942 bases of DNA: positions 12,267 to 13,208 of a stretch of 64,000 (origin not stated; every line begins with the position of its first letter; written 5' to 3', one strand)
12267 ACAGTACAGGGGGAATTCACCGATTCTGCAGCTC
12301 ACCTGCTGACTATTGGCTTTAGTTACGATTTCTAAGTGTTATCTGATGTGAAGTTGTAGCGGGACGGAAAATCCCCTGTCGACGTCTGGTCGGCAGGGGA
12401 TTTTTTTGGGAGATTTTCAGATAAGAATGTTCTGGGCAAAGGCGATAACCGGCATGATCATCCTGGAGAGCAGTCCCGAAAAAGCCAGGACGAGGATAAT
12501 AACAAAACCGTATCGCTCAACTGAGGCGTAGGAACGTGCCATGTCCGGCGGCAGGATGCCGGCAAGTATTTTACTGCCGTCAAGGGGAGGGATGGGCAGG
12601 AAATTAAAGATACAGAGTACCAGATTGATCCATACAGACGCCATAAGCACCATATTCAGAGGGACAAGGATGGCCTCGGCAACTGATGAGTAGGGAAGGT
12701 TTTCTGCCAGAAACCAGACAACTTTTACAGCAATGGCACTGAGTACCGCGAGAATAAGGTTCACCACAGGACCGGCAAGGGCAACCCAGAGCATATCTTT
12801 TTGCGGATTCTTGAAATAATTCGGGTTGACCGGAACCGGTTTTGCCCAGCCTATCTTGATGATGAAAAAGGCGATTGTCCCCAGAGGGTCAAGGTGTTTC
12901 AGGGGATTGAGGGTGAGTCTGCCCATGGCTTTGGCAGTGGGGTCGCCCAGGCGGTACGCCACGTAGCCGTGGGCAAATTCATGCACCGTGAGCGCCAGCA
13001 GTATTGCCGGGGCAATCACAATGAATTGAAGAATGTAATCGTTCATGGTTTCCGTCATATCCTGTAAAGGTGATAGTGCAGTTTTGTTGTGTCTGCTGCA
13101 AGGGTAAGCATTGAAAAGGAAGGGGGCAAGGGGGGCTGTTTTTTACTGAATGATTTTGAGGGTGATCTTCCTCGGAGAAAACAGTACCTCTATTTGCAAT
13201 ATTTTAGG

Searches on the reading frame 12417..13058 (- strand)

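Call 3: search_protein_families(library=pfam, proteins=[window:12417-13058:-], max_evalue=1)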
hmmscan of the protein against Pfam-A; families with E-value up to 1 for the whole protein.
window:12417-13058:- (213 aa): 2 families
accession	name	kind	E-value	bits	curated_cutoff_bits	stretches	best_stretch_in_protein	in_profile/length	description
PF02163.28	Peptidase_M50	-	1.9e-16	60.5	27.2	2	18-115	5-104/221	Peptidase family M50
PF09335.16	VTT_dom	-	0.85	10.5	33.9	1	135-206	17-92/123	VTT domain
